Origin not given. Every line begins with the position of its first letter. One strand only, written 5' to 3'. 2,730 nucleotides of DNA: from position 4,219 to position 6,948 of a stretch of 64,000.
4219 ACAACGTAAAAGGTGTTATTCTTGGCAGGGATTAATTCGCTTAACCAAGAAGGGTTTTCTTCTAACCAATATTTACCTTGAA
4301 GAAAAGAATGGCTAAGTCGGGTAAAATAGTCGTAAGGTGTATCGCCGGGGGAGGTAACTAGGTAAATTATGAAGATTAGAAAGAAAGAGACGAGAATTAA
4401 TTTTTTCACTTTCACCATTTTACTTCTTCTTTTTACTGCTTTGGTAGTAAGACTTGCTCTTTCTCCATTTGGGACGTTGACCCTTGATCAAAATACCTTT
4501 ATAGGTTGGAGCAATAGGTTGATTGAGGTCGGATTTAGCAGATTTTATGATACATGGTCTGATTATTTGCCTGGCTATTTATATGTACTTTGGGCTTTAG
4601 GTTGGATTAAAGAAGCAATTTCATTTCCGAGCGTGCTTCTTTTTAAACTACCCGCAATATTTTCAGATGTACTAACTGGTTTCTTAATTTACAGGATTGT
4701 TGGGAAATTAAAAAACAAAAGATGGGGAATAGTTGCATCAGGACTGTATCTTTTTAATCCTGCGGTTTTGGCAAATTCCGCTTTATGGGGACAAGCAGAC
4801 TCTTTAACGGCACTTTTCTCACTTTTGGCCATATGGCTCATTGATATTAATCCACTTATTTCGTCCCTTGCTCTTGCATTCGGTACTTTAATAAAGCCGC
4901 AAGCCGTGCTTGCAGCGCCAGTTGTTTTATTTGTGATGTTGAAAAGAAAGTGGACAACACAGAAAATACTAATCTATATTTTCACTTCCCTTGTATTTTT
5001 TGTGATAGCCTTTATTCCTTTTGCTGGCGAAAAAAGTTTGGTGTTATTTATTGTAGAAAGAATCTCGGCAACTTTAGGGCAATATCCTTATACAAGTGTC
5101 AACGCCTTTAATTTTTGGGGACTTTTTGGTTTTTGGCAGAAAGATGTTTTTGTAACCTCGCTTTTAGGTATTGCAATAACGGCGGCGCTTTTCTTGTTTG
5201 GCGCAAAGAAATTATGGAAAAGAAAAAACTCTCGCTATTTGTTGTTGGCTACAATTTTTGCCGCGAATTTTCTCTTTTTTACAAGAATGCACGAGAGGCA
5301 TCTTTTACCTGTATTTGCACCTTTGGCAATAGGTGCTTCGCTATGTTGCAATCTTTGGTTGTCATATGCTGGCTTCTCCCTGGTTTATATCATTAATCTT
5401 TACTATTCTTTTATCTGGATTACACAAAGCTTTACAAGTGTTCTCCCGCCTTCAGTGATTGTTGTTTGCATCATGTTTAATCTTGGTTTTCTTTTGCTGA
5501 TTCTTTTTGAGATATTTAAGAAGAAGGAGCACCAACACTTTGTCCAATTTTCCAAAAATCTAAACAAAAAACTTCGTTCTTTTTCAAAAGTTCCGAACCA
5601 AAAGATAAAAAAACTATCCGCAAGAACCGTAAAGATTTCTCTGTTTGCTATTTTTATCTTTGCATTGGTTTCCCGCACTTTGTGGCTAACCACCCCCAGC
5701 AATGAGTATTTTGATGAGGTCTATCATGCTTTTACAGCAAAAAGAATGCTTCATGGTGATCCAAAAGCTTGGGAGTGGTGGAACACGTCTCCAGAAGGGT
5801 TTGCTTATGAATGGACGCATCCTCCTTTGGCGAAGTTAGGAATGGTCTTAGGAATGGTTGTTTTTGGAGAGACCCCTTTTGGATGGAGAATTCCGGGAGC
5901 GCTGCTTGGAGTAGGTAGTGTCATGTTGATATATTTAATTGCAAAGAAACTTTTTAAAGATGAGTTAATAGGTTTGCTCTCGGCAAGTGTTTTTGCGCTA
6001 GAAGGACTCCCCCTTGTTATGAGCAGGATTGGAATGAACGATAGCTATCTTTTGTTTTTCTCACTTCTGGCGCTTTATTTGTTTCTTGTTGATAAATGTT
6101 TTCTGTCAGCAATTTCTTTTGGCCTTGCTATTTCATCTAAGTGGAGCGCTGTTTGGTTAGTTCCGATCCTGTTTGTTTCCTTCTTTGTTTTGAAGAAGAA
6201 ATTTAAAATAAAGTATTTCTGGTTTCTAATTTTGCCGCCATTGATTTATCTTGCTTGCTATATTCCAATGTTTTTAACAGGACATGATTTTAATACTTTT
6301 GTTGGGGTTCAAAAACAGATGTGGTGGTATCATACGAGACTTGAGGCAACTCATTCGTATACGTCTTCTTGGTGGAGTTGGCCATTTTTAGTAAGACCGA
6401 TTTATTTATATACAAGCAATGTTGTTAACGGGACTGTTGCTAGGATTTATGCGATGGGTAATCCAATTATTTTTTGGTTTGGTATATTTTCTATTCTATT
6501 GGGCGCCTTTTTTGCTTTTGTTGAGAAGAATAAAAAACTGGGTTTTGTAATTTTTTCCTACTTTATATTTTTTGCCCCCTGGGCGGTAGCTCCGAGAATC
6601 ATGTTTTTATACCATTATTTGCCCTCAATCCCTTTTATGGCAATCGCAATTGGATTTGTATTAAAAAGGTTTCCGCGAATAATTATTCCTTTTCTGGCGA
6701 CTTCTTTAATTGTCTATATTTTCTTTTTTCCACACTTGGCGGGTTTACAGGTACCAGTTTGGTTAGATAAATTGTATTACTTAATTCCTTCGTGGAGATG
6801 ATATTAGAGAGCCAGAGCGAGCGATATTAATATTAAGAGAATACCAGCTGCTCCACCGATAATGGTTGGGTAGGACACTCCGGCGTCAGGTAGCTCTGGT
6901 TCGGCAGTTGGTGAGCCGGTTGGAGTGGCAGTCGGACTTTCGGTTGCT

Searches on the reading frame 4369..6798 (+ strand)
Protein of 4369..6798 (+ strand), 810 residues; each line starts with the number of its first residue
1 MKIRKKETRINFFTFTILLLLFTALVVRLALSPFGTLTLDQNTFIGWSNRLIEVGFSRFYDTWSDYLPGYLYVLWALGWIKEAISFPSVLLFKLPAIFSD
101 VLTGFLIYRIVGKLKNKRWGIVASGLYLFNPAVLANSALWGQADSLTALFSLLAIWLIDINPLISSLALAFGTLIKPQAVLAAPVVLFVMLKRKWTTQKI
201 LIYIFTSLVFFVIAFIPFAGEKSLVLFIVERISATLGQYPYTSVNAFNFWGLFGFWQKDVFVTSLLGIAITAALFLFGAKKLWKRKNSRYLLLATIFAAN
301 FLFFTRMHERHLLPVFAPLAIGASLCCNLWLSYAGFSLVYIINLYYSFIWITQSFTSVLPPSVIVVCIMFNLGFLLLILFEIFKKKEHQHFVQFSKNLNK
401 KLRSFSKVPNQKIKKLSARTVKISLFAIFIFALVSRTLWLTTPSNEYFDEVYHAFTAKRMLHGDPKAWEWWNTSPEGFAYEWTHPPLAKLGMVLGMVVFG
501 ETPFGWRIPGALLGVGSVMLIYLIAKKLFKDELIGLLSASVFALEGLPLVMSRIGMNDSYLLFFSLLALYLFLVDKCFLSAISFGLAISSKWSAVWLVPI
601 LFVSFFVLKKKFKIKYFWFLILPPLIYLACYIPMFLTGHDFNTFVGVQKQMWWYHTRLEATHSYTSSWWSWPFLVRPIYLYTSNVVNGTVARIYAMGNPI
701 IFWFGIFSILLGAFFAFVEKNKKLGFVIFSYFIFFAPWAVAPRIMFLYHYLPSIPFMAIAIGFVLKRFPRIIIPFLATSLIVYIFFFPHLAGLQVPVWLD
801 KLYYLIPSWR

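Call 68: search_protein_families(library=pfam, proteins=[window:4369-6798:+], max_evalue=0.0001)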
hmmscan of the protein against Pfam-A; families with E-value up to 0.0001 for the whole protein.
window:4369-6798:+ (810 aa): 3 families
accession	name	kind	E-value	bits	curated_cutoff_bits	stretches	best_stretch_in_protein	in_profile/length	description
PF16192.10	PMT_4TMC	-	2.3e-18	66.9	32.4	1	641-793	2-186/202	C-terminal four TMM region of protein-O-mannosyltransferase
PF13231.12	PMT_2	-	1.6e-12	48.4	26.1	1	484-630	2-153/160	Dolichyl-phosphate-mannose-protein mannosyltransferase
PF02366.24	PMT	-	7.4e-11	42.5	22.7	1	429-623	4-229/245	Dolichyl-phosphate-mannose-protein mannosyltransferase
